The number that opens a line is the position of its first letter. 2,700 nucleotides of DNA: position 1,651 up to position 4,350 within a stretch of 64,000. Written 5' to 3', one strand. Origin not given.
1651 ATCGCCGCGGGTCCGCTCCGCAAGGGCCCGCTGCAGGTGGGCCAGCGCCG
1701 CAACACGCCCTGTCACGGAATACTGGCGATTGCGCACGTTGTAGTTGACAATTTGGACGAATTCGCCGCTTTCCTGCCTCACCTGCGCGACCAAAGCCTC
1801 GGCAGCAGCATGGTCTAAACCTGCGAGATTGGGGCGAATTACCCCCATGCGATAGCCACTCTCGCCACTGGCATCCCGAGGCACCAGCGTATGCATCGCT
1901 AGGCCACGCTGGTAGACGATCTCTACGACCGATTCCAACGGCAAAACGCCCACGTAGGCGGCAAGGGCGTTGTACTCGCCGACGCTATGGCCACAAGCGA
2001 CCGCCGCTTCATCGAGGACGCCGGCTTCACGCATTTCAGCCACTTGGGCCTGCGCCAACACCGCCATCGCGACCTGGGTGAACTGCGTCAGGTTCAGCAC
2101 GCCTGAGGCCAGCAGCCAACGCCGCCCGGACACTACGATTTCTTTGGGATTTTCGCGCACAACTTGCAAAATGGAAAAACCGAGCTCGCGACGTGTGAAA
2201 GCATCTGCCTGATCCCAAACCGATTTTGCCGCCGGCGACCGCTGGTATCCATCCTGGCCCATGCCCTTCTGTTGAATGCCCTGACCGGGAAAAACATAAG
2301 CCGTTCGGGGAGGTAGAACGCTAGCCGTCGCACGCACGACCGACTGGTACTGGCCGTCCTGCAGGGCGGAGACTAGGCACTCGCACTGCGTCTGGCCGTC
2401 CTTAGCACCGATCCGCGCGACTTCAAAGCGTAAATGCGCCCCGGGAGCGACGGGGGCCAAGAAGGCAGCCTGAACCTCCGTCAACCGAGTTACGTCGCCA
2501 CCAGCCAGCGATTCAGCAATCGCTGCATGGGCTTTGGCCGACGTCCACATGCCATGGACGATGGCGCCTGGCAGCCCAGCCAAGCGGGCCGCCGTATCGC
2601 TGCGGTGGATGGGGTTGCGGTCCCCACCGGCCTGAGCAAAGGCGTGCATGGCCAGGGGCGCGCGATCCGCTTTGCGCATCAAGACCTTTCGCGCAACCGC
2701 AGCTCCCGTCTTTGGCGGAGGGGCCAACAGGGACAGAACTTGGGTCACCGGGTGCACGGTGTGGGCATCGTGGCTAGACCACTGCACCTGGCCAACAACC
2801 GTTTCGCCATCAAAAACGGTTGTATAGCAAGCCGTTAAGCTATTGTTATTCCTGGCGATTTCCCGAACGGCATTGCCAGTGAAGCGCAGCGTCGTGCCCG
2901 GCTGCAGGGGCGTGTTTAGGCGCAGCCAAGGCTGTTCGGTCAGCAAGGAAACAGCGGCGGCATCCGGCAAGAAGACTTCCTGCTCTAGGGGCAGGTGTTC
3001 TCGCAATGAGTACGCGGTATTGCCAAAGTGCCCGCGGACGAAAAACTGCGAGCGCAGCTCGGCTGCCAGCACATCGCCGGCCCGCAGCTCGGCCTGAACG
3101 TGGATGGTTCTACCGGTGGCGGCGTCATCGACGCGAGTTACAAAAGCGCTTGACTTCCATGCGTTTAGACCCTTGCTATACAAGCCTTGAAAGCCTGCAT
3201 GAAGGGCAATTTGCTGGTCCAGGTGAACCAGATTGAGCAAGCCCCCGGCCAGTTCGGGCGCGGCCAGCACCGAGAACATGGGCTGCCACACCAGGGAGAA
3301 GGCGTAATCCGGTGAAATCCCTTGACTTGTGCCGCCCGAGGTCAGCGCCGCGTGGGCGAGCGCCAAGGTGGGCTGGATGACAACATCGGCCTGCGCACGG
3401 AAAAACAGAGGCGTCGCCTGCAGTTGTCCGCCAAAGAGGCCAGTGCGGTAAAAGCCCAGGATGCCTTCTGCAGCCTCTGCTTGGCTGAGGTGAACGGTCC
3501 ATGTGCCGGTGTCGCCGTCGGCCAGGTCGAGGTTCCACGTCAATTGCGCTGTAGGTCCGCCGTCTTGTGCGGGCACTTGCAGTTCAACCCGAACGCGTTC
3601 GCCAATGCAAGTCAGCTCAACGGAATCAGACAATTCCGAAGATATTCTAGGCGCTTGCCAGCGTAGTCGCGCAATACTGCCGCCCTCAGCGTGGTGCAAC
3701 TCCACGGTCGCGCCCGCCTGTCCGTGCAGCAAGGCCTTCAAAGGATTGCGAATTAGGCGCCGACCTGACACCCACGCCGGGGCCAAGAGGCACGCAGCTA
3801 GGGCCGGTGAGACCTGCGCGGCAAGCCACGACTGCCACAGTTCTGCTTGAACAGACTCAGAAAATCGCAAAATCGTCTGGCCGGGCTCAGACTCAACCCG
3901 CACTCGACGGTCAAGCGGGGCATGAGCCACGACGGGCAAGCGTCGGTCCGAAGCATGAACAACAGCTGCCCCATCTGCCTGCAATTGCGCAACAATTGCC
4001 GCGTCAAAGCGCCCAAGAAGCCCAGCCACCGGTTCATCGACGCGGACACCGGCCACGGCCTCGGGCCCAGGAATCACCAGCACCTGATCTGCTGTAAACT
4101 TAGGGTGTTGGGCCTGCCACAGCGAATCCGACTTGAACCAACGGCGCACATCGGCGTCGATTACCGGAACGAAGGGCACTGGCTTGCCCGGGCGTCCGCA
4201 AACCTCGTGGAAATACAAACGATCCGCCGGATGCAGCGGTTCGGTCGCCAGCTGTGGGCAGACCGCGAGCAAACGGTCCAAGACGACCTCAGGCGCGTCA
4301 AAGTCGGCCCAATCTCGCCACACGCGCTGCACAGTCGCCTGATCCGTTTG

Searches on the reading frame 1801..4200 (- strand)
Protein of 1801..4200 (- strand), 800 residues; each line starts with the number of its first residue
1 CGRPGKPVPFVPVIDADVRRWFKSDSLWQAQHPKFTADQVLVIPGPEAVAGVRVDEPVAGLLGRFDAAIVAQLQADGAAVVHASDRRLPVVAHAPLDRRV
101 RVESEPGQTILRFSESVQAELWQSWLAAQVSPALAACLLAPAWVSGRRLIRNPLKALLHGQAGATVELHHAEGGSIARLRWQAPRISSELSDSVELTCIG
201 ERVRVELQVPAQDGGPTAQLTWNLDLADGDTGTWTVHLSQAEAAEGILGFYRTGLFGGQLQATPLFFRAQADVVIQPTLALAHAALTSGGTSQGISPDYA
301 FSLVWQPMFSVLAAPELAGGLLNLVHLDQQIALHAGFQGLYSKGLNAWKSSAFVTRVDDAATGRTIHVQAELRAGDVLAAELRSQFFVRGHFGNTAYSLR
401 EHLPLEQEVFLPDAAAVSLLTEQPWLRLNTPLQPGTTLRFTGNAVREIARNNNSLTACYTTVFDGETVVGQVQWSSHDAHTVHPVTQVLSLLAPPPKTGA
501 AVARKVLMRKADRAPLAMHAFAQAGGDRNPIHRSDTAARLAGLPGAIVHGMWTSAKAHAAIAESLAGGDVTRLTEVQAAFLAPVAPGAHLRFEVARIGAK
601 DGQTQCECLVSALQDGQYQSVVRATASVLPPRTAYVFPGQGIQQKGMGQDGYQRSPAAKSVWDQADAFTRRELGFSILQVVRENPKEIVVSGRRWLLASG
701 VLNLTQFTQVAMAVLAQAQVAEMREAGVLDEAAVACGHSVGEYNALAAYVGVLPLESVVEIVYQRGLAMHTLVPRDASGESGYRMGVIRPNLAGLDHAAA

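Call 51: find_homologous_proteins(query=window:1801-4200:-, max_evalue=1e-30)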
Query window:1801-4200:- (800 aa): 23 proteins with E <= 1e-30 among 8000 candidates.
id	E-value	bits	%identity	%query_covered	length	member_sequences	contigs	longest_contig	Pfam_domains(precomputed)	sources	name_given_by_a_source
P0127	2.1e-145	504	41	99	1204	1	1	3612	PF08354.16,PF01575.26,PF00698.27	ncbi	ncbi:MAG: acyltransferase domain-containing protein, partial [Myxococcota bacterium]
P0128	3.3e-125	437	56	38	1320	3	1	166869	PF08354.16,PF01575.26,PF00698.27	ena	-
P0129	2.0e-109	385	49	41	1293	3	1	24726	PF08354.16,PF18094.8,PF01575.26,PF00698.27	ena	-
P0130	8.2e-108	380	47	45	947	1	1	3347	PF08354.16,PF01575.26,PF00698.27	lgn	-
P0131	7.9e-104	367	56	32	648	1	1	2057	PF08354.16,PF01575.26,PF00698.27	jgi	jgi:fatty acid synthase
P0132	1.4e-100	356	52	36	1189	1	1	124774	PF08354.16,PF18094.8,PF01575.26,PF18325.8,PF00698.27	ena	-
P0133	2.2e-99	352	49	38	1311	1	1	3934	PF08354.16,PF18094.8,PF01575.26,PF00698.27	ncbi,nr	ncbi:MAG: DUF1729 domain-containing protein, partial [Mycobacterium sp.]|nr:DUF1729 domain-containin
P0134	5.0e-98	347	51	35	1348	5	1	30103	PF22690.2,PF08354.16,PF18094.8,PF01575.26,PF00698.27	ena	-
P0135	1.0e-96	343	50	38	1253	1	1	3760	PF08354.16,PF18094.8,PF01575.26,PF00698.27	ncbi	ncbi:MAG: fatty acid synthase subunit beta domain-containing protein, partial [Mycobacterium sp.]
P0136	1.2e-75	273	50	25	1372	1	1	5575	PF22690.2,PF16073.11,PF08354.16,PF18094.8,PF01575.26,PF00698.27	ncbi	ncbi:MAG: fatty acid synthase subunit beta domain-containing protein, partial [Marmoricola sp.]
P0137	1.4e-71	260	36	73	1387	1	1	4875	PF16073.11,PF08354.16,PF01575.26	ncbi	ncbi:MAG: fatty acid synthase subunit beta domain-containing protein, partial [Myxococcota bacterium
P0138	7.1e-66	241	40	53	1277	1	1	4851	PF22690.2,PF16073.11,PF08354.16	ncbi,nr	ncbi:MAG: DUF1729 domain-containing protein, partial [Myxococcales bacterium]|nr:DUF1729 domain-cont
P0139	1.4e-58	217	46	22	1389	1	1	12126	PF22690.2,PF16073.11,PF08354.16,PF18094.8,PF01575.26,PF00698.27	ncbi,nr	ncbi:MAG: DUF1729 domain-containing protein, partial [Mycobacterium sp.]|nr:DUF1729 domain-containin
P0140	6.4e-56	208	47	21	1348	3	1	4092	PF22690.2,PF08354.16,PF18094.8,PF01575.26,PF00698.27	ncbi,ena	-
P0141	2.4e-53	200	64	10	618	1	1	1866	PF08354.16,PF18094.8,PF01575.26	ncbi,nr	ncbi:MAG TPA: DUF1729 domain-containing protein, partial [Marmoricola sp.]|nr:DUF1729 domain-contain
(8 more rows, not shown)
